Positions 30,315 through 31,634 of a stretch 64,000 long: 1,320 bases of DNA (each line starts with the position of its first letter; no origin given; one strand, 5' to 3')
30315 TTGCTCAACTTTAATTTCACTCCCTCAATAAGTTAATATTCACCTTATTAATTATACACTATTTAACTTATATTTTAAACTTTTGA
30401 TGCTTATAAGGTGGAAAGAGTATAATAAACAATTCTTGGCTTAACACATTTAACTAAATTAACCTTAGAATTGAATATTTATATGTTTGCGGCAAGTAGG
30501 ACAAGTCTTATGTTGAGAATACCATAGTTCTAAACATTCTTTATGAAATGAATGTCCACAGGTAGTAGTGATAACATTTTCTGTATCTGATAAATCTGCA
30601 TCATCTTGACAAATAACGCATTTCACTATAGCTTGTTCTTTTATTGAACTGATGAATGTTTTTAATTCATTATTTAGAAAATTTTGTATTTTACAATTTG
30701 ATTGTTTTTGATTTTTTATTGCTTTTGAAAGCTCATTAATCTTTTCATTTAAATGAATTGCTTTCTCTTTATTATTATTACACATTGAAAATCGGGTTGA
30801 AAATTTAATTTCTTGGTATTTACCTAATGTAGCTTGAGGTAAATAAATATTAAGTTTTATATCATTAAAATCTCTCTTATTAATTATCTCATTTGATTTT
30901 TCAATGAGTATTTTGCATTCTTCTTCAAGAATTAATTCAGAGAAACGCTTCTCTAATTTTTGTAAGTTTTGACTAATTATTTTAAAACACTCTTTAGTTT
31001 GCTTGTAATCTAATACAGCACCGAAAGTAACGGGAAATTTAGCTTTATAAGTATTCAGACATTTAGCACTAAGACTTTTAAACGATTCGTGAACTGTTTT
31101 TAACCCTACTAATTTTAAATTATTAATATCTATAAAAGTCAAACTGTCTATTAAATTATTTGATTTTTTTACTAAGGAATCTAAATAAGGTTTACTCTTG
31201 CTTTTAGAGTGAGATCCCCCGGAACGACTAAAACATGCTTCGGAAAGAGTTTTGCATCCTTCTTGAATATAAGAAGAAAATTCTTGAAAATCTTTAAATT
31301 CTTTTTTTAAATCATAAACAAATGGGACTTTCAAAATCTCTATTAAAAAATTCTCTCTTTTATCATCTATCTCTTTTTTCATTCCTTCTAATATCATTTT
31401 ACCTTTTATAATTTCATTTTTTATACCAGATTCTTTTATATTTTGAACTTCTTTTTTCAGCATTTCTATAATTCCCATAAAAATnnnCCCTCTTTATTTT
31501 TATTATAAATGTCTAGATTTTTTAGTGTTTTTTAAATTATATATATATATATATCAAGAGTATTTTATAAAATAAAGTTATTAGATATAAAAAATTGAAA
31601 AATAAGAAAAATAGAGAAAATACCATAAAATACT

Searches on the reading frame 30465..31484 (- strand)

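Call 34: search_protein_families(library=pfam, proteins=[window:30465-31484:-], max_evalue=0.001)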
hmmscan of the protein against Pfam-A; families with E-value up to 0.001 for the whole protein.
window:30465-31484:- (339 aa): 10 families
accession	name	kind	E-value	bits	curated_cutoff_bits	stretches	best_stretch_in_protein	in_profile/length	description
PF13639.12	zf-RING_2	-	1.6e-12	47.9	27.3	1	288-332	2-44/44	Ring finger domain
PF12678.13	zf-rbx1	-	3.7e-10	40.3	31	1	287-332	12-55/55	RING-H2 zinc finger domain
PF00097.31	zf-C3HC4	-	2.8e-08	33.9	21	1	289-331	1-40/40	Zinc finger, C3HC4 type (RING finger)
PF13923.12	zf-C3HC4_2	-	1.1e-07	32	27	1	288-331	1-40/40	Zinc finger, C3HC4 type (RING finger)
PF14634.12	zf-RING_5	-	7.6e-07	29.4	27.9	1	288-333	1-43/43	zinc-RING finger domain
PF13920.12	zf-C3HC4_3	-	1.2e-06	28.7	27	1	288-336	4-47/49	Zinc finger, C3HC4 type (RING finger)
PF13445.12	zf-RING_UBOX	-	1.5e-06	28.6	25.2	1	289-329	1-39/39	RING-type zinc-finger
PF17123.11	zf-RING_11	-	1.3e-05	25.3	27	1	289-318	2-29/29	RING-like zinc finger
PF12861.13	zf-ANAPC11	-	0.00045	20.6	25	1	300-337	23-63/65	Anaphase-promoting complex subunit 11 RING-H2 finger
PF25143.1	Zn_ribbon_IFT122_C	-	0.00073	19.8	27.3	0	308-335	8-35/38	IFT122, C-terminal zinc ribbon domain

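Call 49: search_protein_families(library=ncbifam, proteins=[window:30465-31484:-], max_evalue=0.01)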
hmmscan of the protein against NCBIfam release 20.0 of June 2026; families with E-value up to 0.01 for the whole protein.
window:30465-31484:- (339 aa): 1 family
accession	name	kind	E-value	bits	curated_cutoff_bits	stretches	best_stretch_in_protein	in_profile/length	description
TIGR00599.1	rad18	equivalog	0.00077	18.8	175.05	1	278-333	17-68/397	DNA repair protein rad18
